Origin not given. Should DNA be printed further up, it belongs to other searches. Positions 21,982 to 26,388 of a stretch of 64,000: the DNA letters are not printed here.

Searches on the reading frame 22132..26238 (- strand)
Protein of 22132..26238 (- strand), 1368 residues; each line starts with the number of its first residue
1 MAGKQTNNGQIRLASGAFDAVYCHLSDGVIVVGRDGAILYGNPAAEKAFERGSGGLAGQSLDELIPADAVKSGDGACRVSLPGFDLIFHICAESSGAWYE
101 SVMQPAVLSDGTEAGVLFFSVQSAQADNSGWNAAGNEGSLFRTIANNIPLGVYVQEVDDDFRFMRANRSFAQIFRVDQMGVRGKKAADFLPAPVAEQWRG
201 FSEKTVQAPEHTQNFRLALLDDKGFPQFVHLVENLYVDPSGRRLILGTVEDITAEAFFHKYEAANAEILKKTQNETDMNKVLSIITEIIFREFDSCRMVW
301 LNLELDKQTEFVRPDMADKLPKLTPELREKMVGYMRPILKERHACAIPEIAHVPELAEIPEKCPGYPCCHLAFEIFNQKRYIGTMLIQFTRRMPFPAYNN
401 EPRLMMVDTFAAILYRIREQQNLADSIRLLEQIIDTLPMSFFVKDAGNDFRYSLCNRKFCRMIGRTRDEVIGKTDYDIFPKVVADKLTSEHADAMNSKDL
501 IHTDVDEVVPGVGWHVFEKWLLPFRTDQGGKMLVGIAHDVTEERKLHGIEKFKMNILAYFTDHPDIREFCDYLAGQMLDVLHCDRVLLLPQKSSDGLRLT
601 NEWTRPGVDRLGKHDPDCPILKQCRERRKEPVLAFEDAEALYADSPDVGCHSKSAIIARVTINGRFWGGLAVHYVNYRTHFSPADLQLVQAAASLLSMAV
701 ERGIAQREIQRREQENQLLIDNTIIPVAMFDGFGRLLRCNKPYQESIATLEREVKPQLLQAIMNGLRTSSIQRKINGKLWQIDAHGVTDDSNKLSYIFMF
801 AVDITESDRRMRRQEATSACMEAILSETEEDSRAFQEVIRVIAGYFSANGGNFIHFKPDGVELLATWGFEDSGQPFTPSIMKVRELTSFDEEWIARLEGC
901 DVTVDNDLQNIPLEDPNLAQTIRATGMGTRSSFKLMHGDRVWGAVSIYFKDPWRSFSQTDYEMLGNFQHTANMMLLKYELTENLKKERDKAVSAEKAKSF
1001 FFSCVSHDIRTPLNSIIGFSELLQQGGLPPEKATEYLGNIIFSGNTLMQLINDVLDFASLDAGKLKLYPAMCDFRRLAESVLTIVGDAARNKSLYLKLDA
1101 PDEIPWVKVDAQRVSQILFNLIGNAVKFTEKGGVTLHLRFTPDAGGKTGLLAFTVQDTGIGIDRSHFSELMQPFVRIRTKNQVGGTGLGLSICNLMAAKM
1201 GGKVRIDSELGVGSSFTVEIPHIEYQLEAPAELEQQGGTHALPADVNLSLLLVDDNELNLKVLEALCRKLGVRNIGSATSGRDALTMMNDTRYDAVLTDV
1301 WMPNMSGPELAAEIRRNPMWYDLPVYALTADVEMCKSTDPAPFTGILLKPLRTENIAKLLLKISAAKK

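Call 46: search_protein_families(library=pfam, proteins=[window:22132-26238:-], max_evalue=0.001)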
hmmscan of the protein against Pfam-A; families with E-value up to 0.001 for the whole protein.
window:22132-26238:- (1368 aa): 9 families
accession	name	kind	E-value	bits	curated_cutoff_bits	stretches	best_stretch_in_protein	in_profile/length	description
PF08448.16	PAS_4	-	3.1e-31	108.3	23.1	3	435-544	2-109/110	PAS fold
PF02518.31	HATPase_c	-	5.5e-24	85.2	26.4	1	1110-1222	2-109/111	Histidine kinase-, DNA gyrase B-, and HSP90-like ATPase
PF13188.13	PAS_8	-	9.2e-20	70.2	21.8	2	140-200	2-60/65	PAS domain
PF00072.30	Response_reg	-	1.7e-18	67.2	30.2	1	1251-1358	2-108/111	Response regulator receiver domain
PF00512.31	HisKA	-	5.4e-18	65.2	26.9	1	997-1063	1-66/66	His Kinase A (phospho-acceptor) domain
PF00989.32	PAS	-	7.7e-18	65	22.6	1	19-68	4-53/113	PAS fold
PF13426.13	PAS_9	-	1.7e-16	60.8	27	1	449-542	10-103/103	PAS domain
PF01590.32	GAF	-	1.7e-11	45.3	22.4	1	565-700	1-133/133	GAF domain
PF13185.12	GAF_2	-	3.8e-06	27.6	28.6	0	567-701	5-136/136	GAF domain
